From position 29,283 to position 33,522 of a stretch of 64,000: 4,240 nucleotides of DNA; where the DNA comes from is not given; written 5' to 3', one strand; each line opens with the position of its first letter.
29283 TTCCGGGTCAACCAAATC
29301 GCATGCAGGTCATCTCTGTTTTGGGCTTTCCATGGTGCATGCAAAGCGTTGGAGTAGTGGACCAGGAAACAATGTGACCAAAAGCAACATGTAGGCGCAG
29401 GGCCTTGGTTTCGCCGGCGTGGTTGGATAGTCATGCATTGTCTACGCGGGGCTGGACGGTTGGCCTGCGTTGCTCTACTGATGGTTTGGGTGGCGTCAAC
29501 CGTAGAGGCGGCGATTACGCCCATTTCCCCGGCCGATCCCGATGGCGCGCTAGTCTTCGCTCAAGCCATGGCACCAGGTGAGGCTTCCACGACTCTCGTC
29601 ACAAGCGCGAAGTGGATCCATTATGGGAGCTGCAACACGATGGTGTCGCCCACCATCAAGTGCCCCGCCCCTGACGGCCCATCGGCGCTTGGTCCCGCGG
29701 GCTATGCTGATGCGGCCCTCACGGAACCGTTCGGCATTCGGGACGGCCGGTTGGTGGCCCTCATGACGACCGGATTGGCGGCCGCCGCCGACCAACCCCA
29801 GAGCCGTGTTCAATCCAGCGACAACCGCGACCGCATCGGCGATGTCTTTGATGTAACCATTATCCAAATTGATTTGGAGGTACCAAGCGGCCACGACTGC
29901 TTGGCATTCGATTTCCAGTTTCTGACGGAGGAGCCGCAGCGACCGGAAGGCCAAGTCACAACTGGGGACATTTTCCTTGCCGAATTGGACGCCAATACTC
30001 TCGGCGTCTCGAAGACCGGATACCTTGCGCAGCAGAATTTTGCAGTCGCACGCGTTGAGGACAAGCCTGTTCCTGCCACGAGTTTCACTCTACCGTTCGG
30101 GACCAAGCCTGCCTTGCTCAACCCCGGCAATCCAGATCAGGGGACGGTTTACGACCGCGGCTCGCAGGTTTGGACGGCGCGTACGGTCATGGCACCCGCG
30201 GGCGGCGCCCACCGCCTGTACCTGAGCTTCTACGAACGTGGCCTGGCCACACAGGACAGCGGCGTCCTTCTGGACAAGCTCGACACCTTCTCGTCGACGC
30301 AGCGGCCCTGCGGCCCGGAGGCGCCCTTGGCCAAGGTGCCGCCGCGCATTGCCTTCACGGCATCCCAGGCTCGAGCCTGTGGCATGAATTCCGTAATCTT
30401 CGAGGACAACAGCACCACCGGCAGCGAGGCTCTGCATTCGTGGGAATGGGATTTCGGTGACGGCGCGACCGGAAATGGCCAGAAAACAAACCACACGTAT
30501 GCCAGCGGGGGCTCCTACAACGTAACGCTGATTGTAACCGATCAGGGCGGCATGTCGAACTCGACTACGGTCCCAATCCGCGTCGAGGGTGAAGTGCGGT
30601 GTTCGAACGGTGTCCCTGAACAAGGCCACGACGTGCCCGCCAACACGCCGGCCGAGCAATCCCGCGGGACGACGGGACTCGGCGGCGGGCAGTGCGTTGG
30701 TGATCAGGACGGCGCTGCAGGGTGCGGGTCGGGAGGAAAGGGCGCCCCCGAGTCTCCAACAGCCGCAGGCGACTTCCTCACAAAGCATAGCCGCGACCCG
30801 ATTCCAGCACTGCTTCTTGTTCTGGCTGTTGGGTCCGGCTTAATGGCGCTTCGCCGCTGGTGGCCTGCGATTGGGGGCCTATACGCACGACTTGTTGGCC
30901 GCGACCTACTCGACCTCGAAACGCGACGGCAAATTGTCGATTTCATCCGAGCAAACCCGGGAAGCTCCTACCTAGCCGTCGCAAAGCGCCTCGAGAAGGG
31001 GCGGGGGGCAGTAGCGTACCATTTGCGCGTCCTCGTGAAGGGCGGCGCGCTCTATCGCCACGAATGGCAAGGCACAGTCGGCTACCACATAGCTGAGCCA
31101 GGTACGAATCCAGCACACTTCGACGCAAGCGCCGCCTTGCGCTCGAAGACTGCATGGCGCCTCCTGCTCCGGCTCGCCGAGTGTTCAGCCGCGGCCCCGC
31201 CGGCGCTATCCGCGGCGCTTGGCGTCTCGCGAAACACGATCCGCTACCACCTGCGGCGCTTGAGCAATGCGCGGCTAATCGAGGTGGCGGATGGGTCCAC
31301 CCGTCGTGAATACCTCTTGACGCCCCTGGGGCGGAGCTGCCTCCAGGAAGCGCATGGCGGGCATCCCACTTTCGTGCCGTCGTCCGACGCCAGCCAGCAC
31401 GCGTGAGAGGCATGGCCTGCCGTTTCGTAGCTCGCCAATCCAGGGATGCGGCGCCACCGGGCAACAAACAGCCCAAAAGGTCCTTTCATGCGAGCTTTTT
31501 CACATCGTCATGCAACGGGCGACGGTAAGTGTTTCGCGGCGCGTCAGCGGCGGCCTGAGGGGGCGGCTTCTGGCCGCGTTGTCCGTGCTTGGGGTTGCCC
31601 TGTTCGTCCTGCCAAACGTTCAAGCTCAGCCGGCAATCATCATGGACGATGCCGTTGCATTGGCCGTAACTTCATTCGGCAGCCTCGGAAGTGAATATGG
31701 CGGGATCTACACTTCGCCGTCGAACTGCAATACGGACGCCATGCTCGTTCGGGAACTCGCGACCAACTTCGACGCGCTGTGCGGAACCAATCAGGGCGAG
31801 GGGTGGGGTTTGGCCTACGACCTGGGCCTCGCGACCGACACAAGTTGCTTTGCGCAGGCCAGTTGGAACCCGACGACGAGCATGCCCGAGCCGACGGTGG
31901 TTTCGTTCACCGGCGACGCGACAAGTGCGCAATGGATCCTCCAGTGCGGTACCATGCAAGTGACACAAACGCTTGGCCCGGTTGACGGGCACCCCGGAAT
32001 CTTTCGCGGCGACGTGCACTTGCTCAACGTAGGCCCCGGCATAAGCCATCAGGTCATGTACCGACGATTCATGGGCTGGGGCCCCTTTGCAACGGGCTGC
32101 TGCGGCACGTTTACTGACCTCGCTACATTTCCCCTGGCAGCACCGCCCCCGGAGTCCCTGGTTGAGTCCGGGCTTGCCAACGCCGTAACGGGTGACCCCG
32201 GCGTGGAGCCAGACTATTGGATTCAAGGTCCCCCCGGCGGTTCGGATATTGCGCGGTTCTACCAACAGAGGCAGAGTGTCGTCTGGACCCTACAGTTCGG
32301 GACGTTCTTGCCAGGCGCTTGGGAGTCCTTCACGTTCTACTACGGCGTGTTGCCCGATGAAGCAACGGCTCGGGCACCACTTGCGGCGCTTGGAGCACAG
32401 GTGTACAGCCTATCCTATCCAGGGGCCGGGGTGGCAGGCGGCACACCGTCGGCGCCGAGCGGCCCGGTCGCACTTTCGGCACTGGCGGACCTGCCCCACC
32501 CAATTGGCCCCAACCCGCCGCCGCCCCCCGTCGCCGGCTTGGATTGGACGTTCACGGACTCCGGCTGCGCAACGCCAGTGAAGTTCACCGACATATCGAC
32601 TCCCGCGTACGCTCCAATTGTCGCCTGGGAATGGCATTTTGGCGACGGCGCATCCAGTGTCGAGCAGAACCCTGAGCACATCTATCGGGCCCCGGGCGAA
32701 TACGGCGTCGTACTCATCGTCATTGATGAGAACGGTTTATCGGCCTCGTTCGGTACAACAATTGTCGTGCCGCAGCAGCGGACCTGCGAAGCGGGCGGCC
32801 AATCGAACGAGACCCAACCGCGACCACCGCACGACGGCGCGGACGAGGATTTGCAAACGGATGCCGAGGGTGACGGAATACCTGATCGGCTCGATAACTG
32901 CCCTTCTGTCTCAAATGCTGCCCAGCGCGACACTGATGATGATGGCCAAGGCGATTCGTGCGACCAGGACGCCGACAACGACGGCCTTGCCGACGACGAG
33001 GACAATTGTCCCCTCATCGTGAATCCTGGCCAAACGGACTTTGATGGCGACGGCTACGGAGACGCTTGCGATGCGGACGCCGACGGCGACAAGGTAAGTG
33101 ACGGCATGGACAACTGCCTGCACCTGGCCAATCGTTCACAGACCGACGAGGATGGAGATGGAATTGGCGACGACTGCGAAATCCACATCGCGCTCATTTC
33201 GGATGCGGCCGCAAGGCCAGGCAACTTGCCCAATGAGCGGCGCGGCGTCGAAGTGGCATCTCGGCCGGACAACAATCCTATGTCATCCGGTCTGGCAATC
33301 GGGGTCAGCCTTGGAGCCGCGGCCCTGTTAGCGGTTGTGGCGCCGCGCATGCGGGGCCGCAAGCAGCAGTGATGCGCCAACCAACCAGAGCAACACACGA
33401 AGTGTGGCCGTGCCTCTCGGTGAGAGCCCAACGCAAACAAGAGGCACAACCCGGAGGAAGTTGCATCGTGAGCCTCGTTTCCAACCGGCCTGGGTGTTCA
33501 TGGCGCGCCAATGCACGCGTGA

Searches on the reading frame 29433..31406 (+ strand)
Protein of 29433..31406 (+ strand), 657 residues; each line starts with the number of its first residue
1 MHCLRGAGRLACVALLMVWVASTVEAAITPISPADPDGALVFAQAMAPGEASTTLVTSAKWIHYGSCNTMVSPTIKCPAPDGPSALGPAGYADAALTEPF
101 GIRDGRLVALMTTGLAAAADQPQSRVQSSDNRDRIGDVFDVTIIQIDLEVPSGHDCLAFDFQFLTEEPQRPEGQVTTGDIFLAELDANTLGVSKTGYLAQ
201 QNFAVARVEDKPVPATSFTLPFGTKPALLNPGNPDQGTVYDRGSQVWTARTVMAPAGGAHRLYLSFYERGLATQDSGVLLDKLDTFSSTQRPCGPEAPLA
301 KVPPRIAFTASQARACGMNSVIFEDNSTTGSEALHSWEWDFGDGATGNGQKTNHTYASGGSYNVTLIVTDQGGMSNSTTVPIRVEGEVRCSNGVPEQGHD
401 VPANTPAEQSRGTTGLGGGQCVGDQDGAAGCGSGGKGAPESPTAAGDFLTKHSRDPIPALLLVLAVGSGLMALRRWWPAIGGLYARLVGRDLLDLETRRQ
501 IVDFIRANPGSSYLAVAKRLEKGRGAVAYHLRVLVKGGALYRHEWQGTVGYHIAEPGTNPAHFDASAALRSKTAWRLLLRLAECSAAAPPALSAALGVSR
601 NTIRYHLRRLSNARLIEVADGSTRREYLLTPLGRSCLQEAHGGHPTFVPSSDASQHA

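Call 7: search_protein_families(library=pfam, proteins=[window:29433-31406:+], max_evalue=0.001)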
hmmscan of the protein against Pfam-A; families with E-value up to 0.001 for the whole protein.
window:29433-31406:+ (657 aa): 10 families
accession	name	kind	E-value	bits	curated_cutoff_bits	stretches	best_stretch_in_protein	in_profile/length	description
PF18911.6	PKD_4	-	8.6e-19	67.8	27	1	302-380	2-81/85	PKD domain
PF12840.13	HTH_20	-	3.5e-14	52.9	27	2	572-618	4-50/51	Helix-turn-helix domain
PF13412.12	HTH_24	-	1.3e-11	44.3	21.9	1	496-538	3-45/48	Winged helix-turn-helix DNA-binding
PF24266.1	HTH_HVO_0163_N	-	1.5e-10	41.4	31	1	496-552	2-58/70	HVO_0163, N-terminal HTH domain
PF00801.26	PKD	-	5.6e-10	39.5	23.5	1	336-379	31-76/80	PKD domain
PF01022.26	HTH_5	-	5.1e-08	33.1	22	1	592-617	21-46/47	Bacterial regulatory protein, arsR family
PF25213.1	HVO_A0261_N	-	9e-06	25.9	35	1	565-640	4-74/86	HVO_A0261 N-terminal domain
PF09339.16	HTH_IclR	-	0.00013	22.1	22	0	576-617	7-49/52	IclR helix-turn-helix domain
PF00392.27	GntR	-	0.00031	20.8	27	1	591-622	29-60/64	Bacterial regulatory proteins, gntR family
PF12802.13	MarR_2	-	0.00049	20.7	27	0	573-625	6-60/61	MarR family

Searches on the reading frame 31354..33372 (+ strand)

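Call 8: search_protein_families(library=pfam, proteins=[window:31354-33372:+], max_evalue=0.001)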
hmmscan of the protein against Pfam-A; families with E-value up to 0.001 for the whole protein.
window:31354-33372:+ (672 aa): 3 families
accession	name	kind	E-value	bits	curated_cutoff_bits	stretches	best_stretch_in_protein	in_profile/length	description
PF02412.23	TSP_3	-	1.4e-24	85.9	25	3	525-560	1-36/36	Thrombospondin type 3 repeat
PF18911.6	PKD_4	-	1.8e-14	54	27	1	407-465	18-77/85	PKD domain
PF00801.26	PKD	-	4.9e-09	36.5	23.5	1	407-465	15-74/80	PKD domain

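Call 19: search_protein_families(library=ncbifam, proteins=[window:31354-33372:+], max_evalue=0.0001)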
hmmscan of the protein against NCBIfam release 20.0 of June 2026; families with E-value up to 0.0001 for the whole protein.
window:31354-33372:+ (672 aa): 2 families
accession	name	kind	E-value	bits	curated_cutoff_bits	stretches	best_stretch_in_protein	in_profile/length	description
NF047638.1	throspo3_MtsC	equivalog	5.8e-36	124.3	350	2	497-574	189-266/428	cell-cell cohesion MYXO-CTERM protein MtsC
NF045500.1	Omp28_seleno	equivalog_domain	8.7e-17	61.5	200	2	537-573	272-308/377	Omp28-related selenoprotein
